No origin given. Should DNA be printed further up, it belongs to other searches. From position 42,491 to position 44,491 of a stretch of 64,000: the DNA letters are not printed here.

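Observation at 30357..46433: One ABC importer with seven tandem, diverged family-5 substrate-binding protein paralogs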

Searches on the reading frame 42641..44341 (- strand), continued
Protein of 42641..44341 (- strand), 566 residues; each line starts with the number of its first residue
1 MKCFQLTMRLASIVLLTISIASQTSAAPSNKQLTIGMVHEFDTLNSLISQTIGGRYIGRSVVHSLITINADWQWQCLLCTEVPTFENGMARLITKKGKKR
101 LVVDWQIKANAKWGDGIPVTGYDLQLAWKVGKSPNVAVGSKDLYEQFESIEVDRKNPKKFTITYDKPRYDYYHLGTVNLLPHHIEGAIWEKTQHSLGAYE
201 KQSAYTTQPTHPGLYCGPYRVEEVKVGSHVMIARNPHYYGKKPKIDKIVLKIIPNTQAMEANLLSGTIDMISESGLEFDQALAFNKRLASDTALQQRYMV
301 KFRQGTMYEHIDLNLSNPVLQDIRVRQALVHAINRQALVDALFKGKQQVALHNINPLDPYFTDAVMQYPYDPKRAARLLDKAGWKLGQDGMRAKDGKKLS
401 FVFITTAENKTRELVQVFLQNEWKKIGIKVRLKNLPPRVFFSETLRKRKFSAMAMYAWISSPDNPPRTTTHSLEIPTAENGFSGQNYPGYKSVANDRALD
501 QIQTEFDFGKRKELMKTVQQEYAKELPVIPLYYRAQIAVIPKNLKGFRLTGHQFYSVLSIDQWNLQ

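Call 28: search_solved_structures(query=A1, max_evalue=1e-20, show_alignments=2)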
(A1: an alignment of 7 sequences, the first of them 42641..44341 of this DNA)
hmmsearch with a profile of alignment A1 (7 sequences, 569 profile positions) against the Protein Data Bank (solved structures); distinct sequences matched with E-value up to 1e-20: 23.
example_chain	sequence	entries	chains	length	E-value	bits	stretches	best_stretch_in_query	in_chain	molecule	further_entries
2d5w_A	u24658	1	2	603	1.3e-89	304.2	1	31-550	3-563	peptide ABC transporter, peptide-binding protein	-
1xoc_A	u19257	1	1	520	5.8e-47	163.5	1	55-566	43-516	Oligopeptide-binding protein appA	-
9pl3_A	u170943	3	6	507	5.8e-37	130.4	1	210-466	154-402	Peptide ABC transporter, peptide-binding protein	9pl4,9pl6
4oet_A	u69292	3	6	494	2e-34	122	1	104-552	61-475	Putative peptide ABC-transport system periplasmic peptide-binding protein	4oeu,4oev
4oer_A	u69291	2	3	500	2.8e-31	111.7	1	218-543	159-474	NikA protein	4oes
6i3g_A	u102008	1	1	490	4.9e-29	104.3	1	89-551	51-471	ABC transporter, substrate-binding protein, family 5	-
8efz_A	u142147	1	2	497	1.5e-28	102.6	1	216-528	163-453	Extracellular solute-binding protein family 5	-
2noo_A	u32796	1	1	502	1.6e-26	95.9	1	211-542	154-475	Nickel-binding periplasmic protein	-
8spm_A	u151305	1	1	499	4.7e-26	94.4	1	211-542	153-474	Nickel ABC transporter, nickel/metallophore periplasmic binding protein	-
3mzb_A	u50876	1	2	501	4.7e-26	94.4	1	211-542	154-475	Nickel-binding periplasmic protein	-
1zlq_A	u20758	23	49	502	4.8e-26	94.4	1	211-542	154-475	Nickel-binding periplasmic protein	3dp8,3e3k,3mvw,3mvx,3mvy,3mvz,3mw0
9t0v_A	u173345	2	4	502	7.8e-26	93.7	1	211-542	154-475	Nickel-binding periplasmic protein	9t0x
3qim_A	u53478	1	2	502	7.8e-26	93.7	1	211-542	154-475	Nickel-binding periplasmic protein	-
1uiu_A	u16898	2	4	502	2.9e-25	91.8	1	211-542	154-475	Nickel-binding periplasmic protein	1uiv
3drf_A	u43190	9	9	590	4.9e-24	87.7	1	209-438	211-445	Oligopeptide-binding protein oppA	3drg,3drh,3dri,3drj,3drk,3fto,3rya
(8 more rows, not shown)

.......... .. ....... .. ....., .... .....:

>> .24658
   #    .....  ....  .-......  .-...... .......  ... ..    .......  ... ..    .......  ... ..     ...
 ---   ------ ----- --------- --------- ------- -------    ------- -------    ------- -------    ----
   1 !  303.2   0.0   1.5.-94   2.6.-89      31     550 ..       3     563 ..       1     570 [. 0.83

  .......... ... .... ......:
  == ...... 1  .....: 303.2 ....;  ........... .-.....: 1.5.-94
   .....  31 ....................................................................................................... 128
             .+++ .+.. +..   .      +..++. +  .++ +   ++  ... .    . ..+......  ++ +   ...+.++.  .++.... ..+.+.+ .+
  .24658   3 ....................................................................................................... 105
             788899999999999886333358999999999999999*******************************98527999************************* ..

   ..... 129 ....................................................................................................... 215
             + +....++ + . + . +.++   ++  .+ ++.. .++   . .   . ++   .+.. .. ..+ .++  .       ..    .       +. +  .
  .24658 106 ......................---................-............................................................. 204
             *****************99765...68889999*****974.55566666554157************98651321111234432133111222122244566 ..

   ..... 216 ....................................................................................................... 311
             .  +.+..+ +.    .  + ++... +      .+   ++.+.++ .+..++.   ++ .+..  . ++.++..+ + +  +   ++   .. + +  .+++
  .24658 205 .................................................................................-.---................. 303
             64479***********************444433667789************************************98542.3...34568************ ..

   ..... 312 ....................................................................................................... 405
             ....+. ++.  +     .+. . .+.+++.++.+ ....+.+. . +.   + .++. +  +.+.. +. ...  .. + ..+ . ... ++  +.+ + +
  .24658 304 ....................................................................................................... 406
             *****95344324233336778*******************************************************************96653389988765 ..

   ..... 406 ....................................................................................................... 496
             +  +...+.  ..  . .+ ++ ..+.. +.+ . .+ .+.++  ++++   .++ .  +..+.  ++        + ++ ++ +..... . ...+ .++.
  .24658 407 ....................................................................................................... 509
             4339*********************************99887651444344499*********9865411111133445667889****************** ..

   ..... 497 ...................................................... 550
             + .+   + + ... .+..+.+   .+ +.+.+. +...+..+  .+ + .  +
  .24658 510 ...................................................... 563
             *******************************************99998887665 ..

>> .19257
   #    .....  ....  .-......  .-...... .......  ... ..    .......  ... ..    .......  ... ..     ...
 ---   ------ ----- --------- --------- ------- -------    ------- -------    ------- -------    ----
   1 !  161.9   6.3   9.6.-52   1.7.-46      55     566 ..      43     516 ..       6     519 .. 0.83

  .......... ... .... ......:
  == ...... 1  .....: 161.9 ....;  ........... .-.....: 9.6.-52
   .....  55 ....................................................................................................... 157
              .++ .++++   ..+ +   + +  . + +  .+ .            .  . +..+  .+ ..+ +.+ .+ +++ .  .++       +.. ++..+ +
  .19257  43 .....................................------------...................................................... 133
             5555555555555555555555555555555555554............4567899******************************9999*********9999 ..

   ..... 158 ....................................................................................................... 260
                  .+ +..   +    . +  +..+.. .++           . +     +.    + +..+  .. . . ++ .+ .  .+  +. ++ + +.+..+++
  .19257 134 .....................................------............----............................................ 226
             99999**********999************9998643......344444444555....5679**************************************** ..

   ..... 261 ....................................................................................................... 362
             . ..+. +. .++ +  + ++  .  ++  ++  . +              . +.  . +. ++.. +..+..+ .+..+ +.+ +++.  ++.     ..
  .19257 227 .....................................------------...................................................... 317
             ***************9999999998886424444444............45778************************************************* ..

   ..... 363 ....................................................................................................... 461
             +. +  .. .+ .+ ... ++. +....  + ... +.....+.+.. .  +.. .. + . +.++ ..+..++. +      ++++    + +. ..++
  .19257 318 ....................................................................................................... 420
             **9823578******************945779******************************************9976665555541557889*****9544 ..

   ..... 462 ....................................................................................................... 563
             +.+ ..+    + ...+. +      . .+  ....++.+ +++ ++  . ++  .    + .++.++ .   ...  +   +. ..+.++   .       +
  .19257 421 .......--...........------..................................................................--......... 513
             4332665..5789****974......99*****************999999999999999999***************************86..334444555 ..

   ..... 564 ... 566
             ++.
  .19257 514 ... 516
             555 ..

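Call 39: search_protein_families(library=pfam, alignment_id=A2, max_evalue=0.00001)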
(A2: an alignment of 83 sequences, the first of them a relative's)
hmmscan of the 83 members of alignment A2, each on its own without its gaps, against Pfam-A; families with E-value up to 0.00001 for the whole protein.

A. member 1, L007:8966-9265:+ (99 aa): 0 families

B. families by the number of members that match (of 83 scanned): 61 families (the first 25 are shown)
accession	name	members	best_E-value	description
PF01343.23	Peptidase_S49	8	2.6e-73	Peptidase family S49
PF00156.33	Pribosyltran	7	1.2e-08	Phosphoribosyl transferase domain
PF08496.15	Peptidase_S49_N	5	1.6e-49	Peptidase family S49 N-terminal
PF02798.26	GST_N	4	8.3e-17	Glutathione S-transferase, N-terminal domain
PF00043.30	GST_C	4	3.6e-13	Glutathione S-transferase, C-terminal domain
PF13410.11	GST_C_2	4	1.8e-10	Glutathione S-transferase, C-terminal domain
PF14497.11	GST_C_3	4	3.3e-08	Glutathione S-transferase, C-terminal domain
PF08352.17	oligo_HPY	3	4.4e-23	Oligopeptide/dipeptide transporter, C-terminal region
PF08327.17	AHSA1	3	1.7e-18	Activator of Hsp90 ATPase homolog 1-like protein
PF13417.12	GST_N_3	3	2.9e-16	Glutathione S-transferase, N-terminal domain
PF00924.24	MS_channel_2nd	3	4.6e-16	Mechanosensitive ion channel, beta-domain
PF13409.12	GST_N_2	3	1.5e-15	Glutathione S-transferase, N-terminal domain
PF00202.27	Aminotran_3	2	5.6e-87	Aminotransferase class-III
PF07719.23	TPR_2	2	8.5e-18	Tetratricopeptide repeat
PF00515.34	TPR_1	2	6.7e-16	Tetratricopeptide repeat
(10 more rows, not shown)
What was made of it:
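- An S49 peptidase gene is linked in relatives (call 39).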

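Call 48: find_encoding_contigs(protein=P0055, flank=10000, max_places=2)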
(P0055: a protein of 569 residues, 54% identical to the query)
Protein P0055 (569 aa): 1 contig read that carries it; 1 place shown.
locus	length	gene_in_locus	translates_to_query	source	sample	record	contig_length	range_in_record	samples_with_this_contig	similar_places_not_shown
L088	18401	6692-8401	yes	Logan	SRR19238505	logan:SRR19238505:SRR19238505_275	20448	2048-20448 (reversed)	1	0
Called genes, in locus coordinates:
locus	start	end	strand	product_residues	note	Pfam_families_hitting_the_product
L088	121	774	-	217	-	PF02390:Methyltransf_4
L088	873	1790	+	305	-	PF02899:Phage_int_SAM_1, PF13495:Phage_int_SAM_4 (faint), PF00589:Phage_integrase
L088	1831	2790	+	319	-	PF00005:ABC_tran, PF08352:oligo_HPY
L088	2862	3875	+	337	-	PF00005:ABC_tran, PF08352:oligo_HPY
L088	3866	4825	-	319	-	-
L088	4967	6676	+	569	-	PF00496:SBP_bac_5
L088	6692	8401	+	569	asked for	PF00496:SBP_bac_5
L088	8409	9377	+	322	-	PF19300:BPD_transp_1_N, PF00528:BPD_transp_1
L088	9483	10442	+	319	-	PF12911:OppC_N, PF00528:BPD_transp_1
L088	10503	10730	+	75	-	-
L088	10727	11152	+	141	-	PF01850:PIN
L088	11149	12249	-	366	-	PF00534:Glycos_transf_1, PF13692:Glyco_trans_1_4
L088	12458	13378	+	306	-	-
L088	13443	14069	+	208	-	PF02223:Thymidylate_kin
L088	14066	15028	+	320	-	PF13177:DNA_pol3_delta2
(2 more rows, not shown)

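Call 49: find_encoding_contigs(protein=P0013, flank=10000, max_places=2)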
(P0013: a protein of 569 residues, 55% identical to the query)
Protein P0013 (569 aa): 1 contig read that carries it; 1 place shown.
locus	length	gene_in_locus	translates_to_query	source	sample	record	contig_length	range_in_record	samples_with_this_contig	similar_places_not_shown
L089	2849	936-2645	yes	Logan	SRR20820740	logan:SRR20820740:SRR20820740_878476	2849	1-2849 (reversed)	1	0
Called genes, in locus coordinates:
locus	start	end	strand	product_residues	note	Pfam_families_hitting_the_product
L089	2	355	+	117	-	?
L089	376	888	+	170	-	PF12773:DZR (weak), PF13240:Zn_Ribbon_1 (weak), PF03918:CcmH (faint)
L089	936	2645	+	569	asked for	PF00496:SBP_bac_5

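Call 52: predict_structure(alignment_id=A3)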
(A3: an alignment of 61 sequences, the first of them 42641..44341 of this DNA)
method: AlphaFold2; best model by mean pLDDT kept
length: 566 residues; sequences in the alignment: 61
mean_pLDDT: 93.4   pTM: 0.87
mean pLDDT of the five models: 93.4, 93.0, 92.5, 91.8, 91.8
residues with pLDDT >= 90: 476; 70-90: 77; 50-70: 10; < 50: 3
segments of 3 or more residues with pLDDT < 50: 21-23
pLDDT, mean of each block of 10 residues (from residue 1): 69 69 70 95 88 93 95 94 96 94 98 98 97 87 90 98 94 89 98 96 96 98 95 98 98 92 95 91 94 94 94 97 98 97 93 93 96 98 97 97 93 96 98 95 93 94 90 92 90 97 95 97 97 96 97 94 97
secondary structure, 60 per line:
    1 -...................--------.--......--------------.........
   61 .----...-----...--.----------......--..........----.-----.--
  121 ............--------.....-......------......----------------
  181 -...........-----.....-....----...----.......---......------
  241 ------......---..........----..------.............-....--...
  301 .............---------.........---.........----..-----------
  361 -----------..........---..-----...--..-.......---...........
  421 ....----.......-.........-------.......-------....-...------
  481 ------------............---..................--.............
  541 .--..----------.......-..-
elements in order: H2-20 E32-37 H52-61 E66-68 E74-76 E90-95 E98-107 H121-132 H141-145 E147-152 E159-164 H182-192 H198-202 H204-207 E219-225 E229-234 E247-252 H256-265 H278-290 H292-295 E298-313 H323-331 H335-343 H372-381 E392-394 E400-406 H410-424 E429-435 H437-445 E453-459 H467-470 H493-504 H508-525 E528-541 H556-562
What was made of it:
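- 42641..44341 (-): SBP paralog A1 (566 aa). It overlaps the F stop by 4 nt. AF2 model pLDDT 93.4 (call 52).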

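Call 54: fold_search(model_id=the predicted structure, library=pdb)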
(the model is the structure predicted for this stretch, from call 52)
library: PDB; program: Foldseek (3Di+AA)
matches with E <= 10: 729; with E <= 0.001: 172
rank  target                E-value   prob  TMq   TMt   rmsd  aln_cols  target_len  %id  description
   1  2d5w_A                6.8e-50  1.00  0.74  0.70   5.1       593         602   30  The crystal structure of oligopeptide binding protein from Thermus thermophilus HB8 complexed with pentapeptide (released 2006-10-17)
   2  1xoc_A                3.0e-41  1.00  0.73  0.81   4.5       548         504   23  The structure of the oligopeptide-binding protein, AppA, from Bacillus subtilis in complex with a nonapeptide. (released 2005-01-25)
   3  4oet_A                8.5e-39  1.00  0.80  0.91   2.9       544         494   23  Crystal structure of NikZ from Campylobacter jejuni, unliganded form (released 2014-10-01)
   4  4oeu_A                2.7e-37  1.00  0.75  0.85   3.9       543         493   23  Crystal structure of NikZ from Campylobacter jejuni in complex with Ni(L-His) (released 2014-10-01)
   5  8efz_B                2.4e-35  1.00  0.77  0.89   3.5       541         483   19  Crystal structure of CcNikZ-II, apoprotein (released 2024-03-13)
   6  4oer_A                1.0e-34  1.00  0.71  0.80   4.5       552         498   19  Crystal structure of NikA from Brucella suis, unliganded form (released 2014-10-01)
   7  2noo                  4.0e-34  1.00  0.72  0.81   4.2       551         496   18  Crystal Structure of Mutant NikA (released 2007-01-23)
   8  3mvx_A                1.0e-33  1.00  0.73  0.82   4.3       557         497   18  X-ray structure of the reduced NikA/1 hybrid, NikA/1-Red (released 2011-02-09)
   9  3qim_A                1.1e-33  1.00  0.76  0.85   3.8       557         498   18  Histidine 416 of the periplamsic binding protein NikA is essential for nickel uptake in Escherichia coli (released 2011-03-02)
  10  8efz_A                1.6e-33  1.00  0.77  0.90   3.3       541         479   20  Crystal structure of CcNikZ-II, apoprotein (released 2024-03-13)
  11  8j5u_A                2.7e-33  1.00  0.66  0.70   5.8       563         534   20  Crystal structure of Mycobacterium tuberculosis OppA complexed with an endogenous oligopeptide (released 2024-04-03)
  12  5u4o                  2.9e-33  1.00  0.74  0.88   3.1       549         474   20  A 2.05A X-Ray Structureof A Bacterial Extracellular Solute-binding Protein, family 5 for Bacillus anthracis str. Ames (released 2017-03-08)
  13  6wm6                  3.2e-33  1.00  0.78  0.82   3.8       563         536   17  Periplasmic EDTA-binding protein EppA, tetragonal (released 2020-11-18)
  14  3dp8_A                3.9e-33  1.00  0.71  0.80   4.6       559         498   18  Structural characterization of a putative endogenous metal chelator in the periplasmic nickel transporter NikA (nickel (released 2008-09-16)
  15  6wm7_A                5.1e-33  1.00  0.78  0.83   3.8       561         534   18  Periplasmic EDTA-binding protein EppA, orthorhombic (released 2020-11-18)
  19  7kz9_A                7.2e-33  1.00  0.68  0.79   4.9       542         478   19  Crystal structure of Pseudomonas sp. PDC86 substrate-binding protein Aapf in complex with a signaling molecule HEHEAA (released 2021-03-17)
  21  7kz9_B                1.2e-32  1.00  0.69  0.80   4.5       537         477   20  Crystal structure of Pseudomonas sp. PDC86 substrate-binding protein Aapf in complex with a signaling molecule HEHEAA (released 2021-03-17)
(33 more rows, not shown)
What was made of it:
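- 42641..44341 (-): Top fold matches are 2d5w and 1xoc (call 54).
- On Opp/Dpp-type (PepT family) binding-protein-dependent ABC importer: The AF2 model has pLDDT 93.4 and gives TM 0.70-0.91 to the cluster-C SBPs listed in the first ranks (calls 52, 54).
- NikZ and NikA are the third and following fold matches (call 54). PDB 7kz9, AapF with a signalling molecule, is among the fold matches (call 54).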

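Call 62: find_encoding_contigs(protein=P0008, flank=10000, max_places=2)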
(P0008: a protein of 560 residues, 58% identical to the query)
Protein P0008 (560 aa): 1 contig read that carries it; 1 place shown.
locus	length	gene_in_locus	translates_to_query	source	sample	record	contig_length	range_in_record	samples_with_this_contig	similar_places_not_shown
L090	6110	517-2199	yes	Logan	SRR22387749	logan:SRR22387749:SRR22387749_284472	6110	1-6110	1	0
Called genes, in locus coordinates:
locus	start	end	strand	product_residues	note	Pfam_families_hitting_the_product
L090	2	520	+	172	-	?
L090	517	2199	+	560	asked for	PF00496:SBP_bac_5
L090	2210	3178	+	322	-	PF19300:BPD_transp_1_N, PF00528:BPD_transp_1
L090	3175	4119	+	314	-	PF12911:OppC_N (weak), PF00528:BPD_transp_1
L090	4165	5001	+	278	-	PF04893:Yip1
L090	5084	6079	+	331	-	PF01678:DAP_epimerase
